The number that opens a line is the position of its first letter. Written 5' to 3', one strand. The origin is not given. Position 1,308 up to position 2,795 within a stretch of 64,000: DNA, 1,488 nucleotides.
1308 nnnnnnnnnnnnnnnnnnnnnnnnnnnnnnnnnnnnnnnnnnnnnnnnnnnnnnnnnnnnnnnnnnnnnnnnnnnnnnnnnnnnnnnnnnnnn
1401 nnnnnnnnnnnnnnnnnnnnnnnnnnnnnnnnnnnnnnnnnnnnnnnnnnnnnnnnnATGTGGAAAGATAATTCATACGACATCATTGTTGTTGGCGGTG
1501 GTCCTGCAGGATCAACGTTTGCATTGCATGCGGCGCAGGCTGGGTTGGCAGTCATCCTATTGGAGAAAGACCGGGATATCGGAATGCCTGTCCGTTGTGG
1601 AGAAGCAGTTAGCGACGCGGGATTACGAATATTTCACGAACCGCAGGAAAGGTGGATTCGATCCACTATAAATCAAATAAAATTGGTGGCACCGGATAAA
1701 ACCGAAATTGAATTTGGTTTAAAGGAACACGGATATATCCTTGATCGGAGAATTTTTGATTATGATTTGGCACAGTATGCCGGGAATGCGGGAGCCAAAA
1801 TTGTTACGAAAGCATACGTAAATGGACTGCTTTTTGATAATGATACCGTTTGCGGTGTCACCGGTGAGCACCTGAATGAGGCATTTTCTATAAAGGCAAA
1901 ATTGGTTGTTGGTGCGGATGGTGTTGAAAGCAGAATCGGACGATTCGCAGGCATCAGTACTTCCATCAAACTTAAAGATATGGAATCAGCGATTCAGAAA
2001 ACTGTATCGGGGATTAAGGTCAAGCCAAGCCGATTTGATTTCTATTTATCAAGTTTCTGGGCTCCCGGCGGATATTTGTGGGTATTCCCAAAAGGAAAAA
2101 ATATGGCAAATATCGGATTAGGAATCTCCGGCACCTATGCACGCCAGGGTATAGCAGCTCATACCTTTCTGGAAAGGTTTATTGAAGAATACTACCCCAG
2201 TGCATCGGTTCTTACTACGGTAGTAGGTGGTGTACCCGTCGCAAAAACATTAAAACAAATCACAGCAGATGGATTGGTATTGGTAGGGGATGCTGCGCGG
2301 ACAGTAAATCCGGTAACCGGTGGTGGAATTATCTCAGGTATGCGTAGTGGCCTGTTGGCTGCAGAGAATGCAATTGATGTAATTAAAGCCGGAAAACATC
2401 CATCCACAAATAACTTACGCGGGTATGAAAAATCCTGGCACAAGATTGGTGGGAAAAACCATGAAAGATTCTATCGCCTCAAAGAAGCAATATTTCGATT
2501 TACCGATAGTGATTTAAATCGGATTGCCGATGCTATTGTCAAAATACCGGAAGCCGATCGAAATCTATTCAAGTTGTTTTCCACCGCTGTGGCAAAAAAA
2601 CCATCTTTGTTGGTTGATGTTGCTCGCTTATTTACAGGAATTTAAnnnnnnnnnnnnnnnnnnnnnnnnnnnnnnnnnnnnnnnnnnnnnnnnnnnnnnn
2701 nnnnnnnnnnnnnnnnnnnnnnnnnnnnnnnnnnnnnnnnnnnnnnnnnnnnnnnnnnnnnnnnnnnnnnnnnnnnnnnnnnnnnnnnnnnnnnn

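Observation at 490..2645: Membrane protein / ferredoxin / geranylgeranyl-reductase cassette: a possible dedicated isoprenoid-saturation module in an FCB-type bacterium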

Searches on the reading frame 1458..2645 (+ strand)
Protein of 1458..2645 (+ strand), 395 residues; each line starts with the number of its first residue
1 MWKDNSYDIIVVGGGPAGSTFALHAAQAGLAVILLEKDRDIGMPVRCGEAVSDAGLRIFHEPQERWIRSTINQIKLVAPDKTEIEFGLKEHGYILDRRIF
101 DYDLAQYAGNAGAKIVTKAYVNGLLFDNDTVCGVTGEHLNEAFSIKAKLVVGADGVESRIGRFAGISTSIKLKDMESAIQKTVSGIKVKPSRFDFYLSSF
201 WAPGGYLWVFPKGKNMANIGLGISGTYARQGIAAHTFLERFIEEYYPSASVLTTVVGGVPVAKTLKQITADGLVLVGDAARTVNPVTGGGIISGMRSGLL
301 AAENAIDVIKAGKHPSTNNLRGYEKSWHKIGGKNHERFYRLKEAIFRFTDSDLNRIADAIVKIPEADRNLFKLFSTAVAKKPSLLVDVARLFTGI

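Call 3: search_protein_families(library=pfam, proteins=[window:1458-2645:+], max_evalue=0.01)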
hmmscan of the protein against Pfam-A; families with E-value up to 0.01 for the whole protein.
window:1458-2645:+ (395 aa): 13 families
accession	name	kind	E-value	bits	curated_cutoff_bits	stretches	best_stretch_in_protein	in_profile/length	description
PF22578.2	GGR_cat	-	9.4e-23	80.3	27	1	174-259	1-88/88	Geranylgeranyl reductase catalytic domain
PF01494.25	FAD_binding_3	-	1.8e-14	54.2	22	2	102-300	104-313/349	FAD binding domain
PF01266.30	DAO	-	1.1e-10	42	27.9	1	8-42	1-35/353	FAD dependent oxidoreductase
PF12831.13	FAD_oxidored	-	1.2e-10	41.7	27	1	8-170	1-159/416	FAD dependent oxidoreductase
PF13450.12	NAD_binding_8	-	6.2e-08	33.2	21.9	1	11-66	1-60/68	NAD(P)-binding Rossmann-like domain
PF05834.18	Lycopene_cycl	-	9.3e-08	32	23.4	1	8-159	1-144/380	Lycopene cyclase protein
PF04820.20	Trp_halogenase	-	1.5e-07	31.1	21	1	87-291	147-340/458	Tryptophan halogenase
PF00890.30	FAD_binding_2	-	1.9e-07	31.1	20.4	1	8-43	1-36/414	FAD binding domain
PF07992.20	Pyr_redox_2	-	2.5e-06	27.6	26.1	1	7-166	1-119/291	Pyridine nucleotide-disulphide oxidoreductase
PF01134.28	GIDA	-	1.7e-05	24.5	22.1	1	8-54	1-47/391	Glucose inhibited division protein A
PF03486.20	HI0933_like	-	3e-05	24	50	1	8-43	2-37/244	HI0933-like protein Rossmann domain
PF01946.23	Thi4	-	0.00041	20.1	26.2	1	7-42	18-54/235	Thi4 family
PF13738.12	Pyr_redox_3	-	0.0011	18.7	30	1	10-38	1-30/305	Pyridine nucleotide-disulphide oxidoreductase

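Call 4: search_protein_families(library=ncbifam, proteins=[window:1458-2645:+], max_evalue=0.01)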
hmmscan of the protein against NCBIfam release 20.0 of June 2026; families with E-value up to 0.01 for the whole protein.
window:1458-2645:+ (395 aa): 118 families (the best 25 are shown)
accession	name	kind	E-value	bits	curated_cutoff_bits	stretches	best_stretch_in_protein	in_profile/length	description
NF041160.1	DGGPL_Thplmales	equivalog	2.9e-73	247.1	780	1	6-382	3-386/396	digeranylgeranylglycerophospholipid reductase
TIGR02032.1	GG-red-SF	subfamily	1.4e-62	212.1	158.8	1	7-304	1-296/297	geranylgeranyl reductase family protein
NF041080.1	DGGGPL_reductase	equivalog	6.6e-55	186.8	580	1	6-354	1-359/447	digeranylgeranylglycerophospholipid reductase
TIGR02023.1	BchP-ChlP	subfamily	1.6e-40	139.4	343.3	1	7-344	1-334/388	geranylgeranyl diphosphate reductase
NF041385.1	Dggglyphlred_Halo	equivalog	1.5e-24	86.3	700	1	5-348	3-357/405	digeranylgeranylglycerophospholipid reductase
TIGR02028.1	ChlP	equivalog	2e-21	76.2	505.3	1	9-335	3-335/398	geranylgeranyl reductase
NF049967.1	QhpG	equivalog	5.9e-19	68.3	240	1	9-302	1-283/423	flavin-dependent monooxygenase QhpG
NF005951.1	PRK08020.1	equivalog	9.9e-19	67.4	590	2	85-297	96-304/388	3-demethoxyubiquinol 3-hydroxylase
NF004834.1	PRK06185.1-3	subfamily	8e-18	64.4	500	2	114-168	126-180/420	FAD-dependent oxidoreductase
NF045655.1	MkRedMenJ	equivalog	1.2e-17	64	700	1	5-304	3-314/406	menaquinone reductase MenJ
NF004835.0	PRK06185.1-4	equivalog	4.3e-17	62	601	2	111-167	126-182/411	FAD-dependent oxidoreductase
NF038171.1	maturase_LodB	equivalog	4.6e-16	58.9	400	1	8-168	1-171/361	lysine-epsilon-oxidase maturase LodB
NF005612.0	PRK07364.1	equivalog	5.5e-15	54.8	487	2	134-325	157-349/415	FAD-dependent hydroxylase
NF005788.0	PRK07608.1-3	equivalog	5.6e-15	55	478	2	84-170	95-178/388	UbiH/UbiF family hydroxylase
TIGR01988.1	Ubi-OHases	subfamily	8.5e-15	54.5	224.65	2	8-169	1-176/387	ubiquinone biosynthesis hydroxylase, UbiH/UbiF/VisC/COQ6 family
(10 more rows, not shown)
